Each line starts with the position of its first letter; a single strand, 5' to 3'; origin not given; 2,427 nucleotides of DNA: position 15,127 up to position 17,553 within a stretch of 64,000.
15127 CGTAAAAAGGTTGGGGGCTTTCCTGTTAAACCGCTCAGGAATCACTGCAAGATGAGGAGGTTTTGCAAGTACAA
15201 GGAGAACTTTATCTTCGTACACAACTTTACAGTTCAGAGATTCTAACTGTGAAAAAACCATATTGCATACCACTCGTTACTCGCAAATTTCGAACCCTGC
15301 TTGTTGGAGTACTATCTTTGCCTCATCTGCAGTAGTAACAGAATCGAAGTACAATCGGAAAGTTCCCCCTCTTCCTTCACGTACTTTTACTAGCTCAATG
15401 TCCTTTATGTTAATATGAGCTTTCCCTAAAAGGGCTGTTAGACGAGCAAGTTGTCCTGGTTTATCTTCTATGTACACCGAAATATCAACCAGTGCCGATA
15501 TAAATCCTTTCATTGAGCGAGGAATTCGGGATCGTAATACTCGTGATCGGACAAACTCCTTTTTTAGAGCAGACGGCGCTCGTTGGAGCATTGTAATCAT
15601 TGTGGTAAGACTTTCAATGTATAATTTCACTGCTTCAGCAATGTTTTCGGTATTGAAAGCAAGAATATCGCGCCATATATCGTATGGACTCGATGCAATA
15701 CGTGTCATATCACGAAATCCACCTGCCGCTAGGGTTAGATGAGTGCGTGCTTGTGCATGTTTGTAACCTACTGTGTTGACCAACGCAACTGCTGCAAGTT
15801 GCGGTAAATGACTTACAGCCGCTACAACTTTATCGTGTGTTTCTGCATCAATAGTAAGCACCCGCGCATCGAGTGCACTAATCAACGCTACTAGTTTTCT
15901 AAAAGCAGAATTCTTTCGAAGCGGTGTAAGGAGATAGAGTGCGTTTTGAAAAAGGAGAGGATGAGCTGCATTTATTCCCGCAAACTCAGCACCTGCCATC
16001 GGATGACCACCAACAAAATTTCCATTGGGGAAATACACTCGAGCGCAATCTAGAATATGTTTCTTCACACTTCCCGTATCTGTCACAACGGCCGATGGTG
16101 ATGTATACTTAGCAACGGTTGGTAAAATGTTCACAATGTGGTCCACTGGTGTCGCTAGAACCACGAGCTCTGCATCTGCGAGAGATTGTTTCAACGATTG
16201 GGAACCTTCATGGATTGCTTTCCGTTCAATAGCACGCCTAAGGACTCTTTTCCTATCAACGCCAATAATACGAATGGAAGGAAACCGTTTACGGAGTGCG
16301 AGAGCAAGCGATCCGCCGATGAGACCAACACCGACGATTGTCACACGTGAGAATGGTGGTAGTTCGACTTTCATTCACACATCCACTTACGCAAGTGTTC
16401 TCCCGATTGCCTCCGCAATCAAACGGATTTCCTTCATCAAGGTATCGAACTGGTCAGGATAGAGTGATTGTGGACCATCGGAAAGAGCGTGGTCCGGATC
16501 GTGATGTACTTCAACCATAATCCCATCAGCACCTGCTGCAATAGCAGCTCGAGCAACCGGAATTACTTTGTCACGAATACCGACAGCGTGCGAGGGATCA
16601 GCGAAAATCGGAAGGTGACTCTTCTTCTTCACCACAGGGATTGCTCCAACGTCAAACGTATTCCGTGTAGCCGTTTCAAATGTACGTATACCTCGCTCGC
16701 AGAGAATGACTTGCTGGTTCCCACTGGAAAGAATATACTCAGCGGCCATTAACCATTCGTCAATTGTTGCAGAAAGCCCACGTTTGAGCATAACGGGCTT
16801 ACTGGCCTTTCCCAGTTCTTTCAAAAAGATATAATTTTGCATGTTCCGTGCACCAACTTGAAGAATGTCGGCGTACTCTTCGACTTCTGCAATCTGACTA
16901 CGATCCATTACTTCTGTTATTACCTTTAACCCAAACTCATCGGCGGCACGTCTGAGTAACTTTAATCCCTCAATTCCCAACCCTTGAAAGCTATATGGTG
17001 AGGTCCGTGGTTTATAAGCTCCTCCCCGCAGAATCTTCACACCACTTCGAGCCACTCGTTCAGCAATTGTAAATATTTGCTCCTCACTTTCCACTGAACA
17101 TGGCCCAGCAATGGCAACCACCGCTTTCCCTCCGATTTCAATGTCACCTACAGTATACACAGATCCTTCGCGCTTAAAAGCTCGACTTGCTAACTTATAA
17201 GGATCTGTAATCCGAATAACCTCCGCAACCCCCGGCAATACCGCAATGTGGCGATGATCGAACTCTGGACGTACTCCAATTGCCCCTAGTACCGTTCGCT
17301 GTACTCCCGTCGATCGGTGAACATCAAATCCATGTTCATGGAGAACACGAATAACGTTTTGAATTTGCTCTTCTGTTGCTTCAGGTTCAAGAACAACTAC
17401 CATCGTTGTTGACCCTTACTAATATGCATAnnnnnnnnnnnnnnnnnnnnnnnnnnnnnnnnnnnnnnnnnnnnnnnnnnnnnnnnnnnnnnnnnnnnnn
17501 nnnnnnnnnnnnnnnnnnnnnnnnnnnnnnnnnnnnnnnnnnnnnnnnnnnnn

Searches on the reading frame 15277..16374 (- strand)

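Call 53: search_protein_families(library=pfam, proteins=[window:15277-16374:-], max_evalue=0.00001)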
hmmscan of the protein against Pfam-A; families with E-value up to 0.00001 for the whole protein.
window:15277-16374:- (365 aa): 4 families
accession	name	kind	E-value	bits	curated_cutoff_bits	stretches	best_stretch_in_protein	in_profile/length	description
PF02153.23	PDH_N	-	1e-30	106.7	26.5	1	23-172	1-152/154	Prephenate dehydrogenase, nucleotide-binding domain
PF20463.3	PDH_C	-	4.5e-23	81.9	22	1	176-265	1-90/102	Prephenate dehydrogenase, dimerization domain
PF01842.31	ACT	-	3.3e-08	33.6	27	1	298-354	3-57/66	ACT domain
PF13291.12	ACT_4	-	1e-05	26.6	27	0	296-333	7-44/80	ACT domain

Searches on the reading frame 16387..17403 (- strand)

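Call 53: search_protein_families(library=pfam, proteins=[window:16387-17403:-], max_evalue=0.00001)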
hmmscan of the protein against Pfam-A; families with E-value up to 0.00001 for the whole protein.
window:16387-17403:- (338 aa): 3 families
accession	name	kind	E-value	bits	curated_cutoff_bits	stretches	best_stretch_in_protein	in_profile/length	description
PF00793.26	DAHP_synth_1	-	1.4e-85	286.9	25.5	1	87-324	9-259/270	DAHP synthetase I family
PF18152.6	DAHP_snth_FXD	-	1.3e-19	70.2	27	1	1-66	1-66/67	DAHP synthase ferredoxin-like domain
PF03102.20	NeuB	-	2.8e-12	47.1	22.1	1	142-335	53-238/241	NeuB family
